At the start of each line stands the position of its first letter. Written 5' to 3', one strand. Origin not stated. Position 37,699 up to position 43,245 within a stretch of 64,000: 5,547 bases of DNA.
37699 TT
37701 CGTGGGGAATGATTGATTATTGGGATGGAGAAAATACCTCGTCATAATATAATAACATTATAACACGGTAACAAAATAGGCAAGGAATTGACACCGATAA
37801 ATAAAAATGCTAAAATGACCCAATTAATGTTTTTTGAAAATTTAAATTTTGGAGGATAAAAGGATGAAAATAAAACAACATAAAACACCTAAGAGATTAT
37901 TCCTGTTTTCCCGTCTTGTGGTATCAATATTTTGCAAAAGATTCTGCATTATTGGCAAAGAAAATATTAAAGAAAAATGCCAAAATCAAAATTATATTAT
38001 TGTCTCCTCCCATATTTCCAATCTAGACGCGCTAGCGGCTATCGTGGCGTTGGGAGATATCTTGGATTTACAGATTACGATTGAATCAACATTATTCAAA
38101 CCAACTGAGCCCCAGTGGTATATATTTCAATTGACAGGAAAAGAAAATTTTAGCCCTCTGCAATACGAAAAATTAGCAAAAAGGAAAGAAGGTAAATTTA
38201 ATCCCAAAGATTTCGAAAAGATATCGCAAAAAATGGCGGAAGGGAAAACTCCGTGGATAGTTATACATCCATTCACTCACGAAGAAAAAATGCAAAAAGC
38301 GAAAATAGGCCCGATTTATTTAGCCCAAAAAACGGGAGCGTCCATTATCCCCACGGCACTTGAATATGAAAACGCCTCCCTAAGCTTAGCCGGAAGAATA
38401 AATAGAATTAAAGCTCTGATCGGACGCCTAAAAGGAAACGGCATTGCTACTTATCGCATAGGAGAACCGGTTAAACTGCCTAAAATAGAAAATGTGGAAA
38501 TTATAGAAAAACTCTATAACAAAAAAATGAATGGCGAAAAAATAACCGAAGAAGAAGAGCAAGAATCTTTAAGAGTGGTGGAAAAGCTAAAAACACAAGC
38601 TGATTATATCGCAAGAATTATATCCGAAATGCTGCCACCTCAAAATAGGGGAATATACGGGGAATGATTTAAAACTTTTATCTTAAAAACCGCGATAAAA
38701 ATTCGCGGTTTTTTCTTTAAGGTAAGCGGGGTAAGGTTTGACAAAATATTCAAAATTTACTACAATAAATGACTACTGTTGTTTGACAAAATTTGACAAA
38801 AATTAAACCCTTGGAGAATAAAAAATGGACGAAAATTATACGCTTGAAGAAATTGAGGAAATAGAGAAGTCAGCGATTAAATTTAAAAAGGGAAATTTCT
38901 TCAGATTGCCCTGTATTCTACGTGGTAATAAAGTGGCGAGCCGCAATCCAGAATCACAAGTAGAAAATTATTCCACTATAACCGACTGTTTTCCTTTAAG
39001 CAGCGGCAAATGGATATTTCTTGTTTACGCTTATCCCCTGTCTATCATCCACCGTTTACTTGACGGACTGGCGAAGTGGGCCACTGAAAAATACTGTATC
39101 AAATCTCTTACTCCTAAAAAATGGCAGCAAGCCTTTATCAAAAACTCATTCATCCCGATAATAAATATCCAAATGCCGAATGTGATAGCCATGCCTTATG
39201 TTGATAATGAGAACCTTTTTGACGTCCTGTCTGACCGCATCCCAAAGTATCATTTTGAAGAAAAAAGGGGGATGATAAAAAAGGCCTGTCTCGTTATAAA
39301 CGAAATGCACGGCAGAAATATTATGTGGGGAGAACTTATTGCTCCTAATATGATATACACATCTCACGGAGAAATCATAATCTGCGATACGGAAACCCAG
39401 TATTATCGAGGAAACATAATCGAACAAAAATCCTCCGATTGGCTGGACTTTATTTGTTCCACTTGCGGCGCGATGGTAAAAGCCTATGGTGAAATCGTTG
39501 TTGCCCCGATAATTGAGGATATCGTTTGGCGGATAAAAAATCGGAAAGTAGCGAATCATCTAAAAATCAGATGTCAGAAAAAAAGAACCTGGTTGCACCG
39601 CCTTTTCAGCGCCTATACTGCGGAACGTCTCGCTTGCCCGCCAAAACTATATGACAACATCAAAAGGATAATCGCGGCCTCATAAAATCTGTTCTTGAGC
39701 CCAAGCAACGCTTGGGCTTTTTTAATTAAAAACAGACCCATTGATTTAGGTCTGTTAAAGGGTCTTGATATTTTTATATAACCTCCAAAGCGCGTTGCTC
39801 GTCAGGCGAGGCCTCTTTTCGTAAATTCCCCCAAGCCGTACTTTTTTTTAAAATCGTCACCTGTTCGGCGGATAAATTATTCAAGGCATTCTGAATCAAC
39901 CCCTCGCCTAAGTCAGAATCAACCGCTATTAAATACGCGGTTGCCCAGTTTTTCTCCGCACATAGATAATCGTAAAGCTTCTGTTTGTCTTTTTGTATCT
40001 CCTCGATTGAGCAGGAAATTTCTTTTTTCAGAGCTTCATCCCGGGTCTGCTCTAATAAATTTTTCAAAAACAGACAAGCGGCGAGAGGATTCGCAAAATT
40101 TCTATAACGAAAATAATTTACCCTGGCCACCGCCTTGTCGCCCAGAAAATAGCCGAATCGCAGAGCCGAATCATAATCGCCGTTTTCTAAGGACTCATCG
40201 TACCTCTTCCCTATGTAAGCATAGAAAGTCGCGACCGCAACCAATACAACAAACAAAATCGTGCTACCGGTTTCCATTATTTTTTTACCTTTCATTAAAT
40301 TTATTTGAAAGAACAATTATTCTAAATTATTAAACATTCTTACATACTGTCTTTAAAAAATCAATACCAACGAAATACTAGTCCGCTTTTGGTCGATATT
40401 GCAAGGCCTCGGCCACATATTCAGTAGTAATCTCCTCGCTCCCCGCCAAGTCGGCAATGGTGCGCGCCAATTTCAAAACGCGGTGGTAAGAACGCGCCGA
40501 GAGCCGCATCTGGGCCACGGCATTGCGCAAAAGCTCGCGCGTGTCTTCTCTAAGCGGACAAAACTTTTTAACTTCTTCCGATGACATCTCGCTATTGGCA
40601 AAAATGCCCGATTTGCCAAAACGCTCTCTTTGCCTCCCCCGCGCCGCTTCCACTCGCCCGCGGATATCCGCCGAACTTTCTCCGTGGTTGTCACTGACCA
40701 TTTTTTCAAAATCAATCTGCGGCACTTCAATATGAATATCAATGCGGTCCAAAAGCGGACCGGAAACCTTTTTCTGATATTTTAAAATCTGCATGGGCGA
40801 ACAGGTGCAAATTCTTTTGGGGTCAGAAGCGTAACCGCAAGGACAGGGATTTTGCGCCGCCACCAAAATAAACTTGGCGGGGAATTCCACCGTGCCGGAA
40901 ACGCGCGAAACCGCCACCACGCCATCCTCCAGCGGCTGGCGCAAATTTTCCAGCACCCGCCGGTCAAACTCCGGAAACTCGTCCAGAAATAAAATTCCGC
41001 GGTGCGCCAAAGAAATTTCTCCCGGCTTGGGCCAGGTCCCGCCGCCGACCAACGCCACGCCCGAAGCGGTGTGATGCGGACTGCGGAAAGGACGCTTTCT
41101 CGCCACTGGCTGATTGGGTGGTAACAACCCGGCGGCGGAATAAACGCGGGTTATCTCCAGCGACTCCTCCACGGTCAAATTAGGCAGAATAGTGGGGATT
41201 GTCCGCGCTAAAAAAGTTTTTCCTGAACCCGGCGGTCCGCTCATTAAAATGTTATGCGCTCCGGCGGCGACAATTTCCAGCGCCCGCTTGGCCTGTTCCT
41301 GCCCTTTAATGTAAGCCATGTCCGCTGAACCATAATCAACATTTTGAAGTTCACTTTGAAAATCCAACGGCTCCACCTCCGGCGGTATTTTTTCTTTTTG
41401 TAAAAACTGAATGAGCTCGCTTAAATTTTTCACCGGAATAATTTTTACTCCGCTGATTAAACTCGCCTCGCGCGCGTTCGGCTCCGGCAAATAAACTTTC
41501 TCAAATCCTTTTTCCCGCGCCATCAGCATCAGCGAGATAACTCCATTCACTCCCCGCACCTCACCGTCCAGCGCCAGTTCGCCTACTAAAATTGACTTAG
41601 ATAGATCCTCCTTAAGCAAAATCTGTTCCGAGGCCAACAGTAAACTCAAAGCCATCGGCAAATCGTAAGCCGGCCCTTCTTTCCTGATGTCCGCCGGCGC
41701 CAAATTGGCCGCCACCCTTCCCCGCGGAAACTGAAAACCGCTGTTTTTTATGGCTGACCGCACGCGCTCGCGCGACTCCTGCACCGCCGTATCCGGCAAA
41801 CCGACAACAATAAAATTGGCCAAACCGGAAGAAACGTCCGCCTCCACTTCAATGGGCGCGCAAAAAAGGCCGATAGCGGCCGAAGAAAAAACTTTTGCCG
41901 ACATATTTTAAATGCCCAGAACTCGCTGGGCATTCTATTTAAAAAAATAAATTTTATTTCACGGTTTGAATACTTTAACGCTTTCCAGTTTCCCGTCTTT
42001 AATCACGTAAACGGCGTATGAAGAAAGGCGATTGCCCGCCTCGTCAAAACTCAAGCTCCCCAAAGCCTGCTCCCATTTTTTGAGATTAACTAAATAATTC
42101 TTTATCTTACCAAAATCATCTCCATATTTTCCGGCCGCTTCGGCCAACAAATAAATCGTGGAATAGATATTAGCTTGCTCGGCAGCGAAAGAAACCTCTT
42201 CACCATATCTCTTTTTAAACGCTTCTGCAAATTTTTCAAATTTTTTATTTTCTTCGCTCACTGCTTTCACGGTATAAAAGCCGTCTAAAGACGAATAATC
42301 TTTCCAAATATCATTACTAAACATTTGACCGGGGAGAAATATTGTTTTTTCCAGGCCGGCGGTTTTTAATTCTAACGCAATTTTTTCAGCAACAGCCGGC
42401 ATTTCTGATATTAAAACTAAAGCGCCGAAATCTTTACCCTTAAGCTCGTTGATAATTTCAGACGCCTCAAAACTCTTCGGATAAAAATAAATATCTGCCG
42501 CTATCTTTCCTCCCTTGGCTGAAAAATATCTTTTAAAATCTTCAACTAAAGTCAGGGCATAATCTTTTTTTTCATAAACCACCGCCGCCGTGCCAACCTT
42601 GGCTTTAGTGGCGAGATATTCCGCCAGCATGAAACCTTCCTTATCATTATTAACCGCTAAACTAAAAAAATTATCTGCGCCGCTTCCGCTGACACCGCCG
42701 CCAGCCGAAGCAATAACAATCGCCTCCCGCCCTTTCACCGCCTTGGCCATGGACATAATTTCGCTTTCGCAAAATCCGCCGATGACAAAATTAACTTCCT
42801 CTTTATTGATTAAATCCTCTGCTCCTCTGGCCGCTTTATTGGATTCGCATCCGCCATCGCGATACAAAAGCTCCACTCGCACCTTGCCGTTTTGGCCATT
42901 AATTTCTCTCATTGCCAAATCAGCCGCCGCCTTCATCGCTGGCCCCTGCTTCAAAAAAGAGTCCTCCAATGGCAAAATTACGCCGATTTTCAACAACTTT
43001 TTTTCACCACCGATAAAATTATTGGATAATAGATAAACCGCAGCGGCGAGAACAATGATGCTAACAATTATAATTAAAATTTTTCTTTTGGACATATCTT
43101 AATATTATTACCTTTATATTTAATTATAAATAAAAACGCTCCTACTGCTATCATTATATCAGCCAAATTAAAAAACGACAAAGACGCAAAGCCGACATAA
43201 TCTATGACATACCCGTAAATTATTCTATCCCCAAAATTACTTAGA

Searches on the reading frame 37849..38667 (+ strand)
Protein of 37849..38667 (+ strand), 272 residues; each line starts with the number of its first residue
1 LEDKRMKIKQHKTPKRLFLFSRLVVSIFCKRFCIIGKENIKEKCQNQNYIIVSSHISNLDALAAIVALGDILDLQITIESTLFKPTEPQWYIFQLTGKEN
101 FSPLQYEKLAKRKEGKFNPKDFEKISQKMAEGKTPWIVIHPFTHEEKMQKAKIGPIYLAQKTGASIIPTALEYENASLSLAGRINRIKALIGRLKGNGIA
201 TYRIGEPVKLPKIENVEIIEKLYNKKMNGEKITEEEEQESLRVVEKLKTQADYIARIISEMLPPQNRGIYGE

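Call 54: search_protein_families(library=pfam, proteins=[window:37849-38667:+], max_evalue=0.001)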
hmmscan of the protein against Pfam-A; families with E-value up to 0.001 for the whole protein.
window:37849-38667:+ (272 aa): 1 family
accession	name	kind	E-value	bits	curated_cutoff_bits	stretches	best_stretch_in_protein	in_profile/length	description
PF01553.26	Acyltransferase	-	7.5e-05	23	23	1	32-171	2-131/132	Acyltransferase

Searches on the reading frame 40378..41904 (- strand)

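Call 8: search_protein_families(library=pfam, proteins=[window:40378-41904:-], max_evalue=0.001)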
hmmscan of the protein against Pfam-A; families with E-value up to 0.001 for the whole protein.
window:40378-41904:- (508 aa): 11 families
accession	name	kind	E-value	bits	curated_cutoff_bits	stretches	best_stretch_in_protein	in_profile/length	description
PF01078.27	Mg_chelatase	-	1.4e-91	306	20.3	1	195-401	1-206/207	Magnesium chelatase, subunit ChlI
PF13541.12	ChlI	-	9.9e-42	142.1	27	1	20-143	1-121/121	Subunit ChlI of Mg-chelatase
PF13335.12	Mg_chelatase_C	-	8e-34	116.6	26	1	408-504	1-94/94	Magnesium chelatase, subunit ChlI C-terminal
PF07728.20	AAA_5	-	2.3e-07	31.4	22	1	218-355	1-125/139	AAA domain (dynein-related subfamily)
PF00158.32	Sigma54_activat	-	8.9e-07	29.2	20.2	0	292-352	84-142/168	Sigma-54 interaction domain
PF05362.19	Lon_C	-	1.2e-06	28.7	21.1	1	61-166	93-200/205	Lon protease (S16) C-terminal proteolytic domain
PF00493.29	MCM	-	4.1e-06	26.5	23.3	1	293-360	113-180/224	MCM P-loop domain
PF05496.18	RuvB_N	-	0.00036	20.8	27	0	200-238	10-55/159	Holliday junction DNA helicase RuvB P-loop domain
PF13191.12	AAA_16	-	0.00038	21.4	32.6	0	204-240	11-48/167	AAA ATPase domain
PF13671.12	AAA_33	-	0.00064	20.5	27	0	219-256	2-39/143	AAA domain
PF00004.35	AAA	-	0.00072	20.4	21.2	0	219-237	1-19/131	ATPase family associated with various cellular activities (AAA)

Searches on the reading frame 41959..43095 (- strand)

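Call 53: search_protein_families(library=pfam, proteins=[window:41959-43095:-], max_evalue=0.001)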
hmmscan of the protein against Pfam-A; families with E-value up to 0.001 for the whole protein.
window:41959-43095:- (378 aa): 3 families
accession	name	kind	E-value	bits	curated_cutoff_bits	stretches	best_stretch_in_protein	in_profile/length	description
PF13458.12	Peripla_BP_6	-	5.8e-40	138.4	31.7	1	36-360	3-333/343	Periplasmic binding protein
PF01094.35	ANF_receptor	-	2.2e-21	76.7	25.4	1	54-364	2-349/353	Receptor family ligand binding region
PF13433.12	Peripla_BP_5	-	8.8e-10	38.6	27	1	36-353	2-323/363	Periplasmic binding protein domain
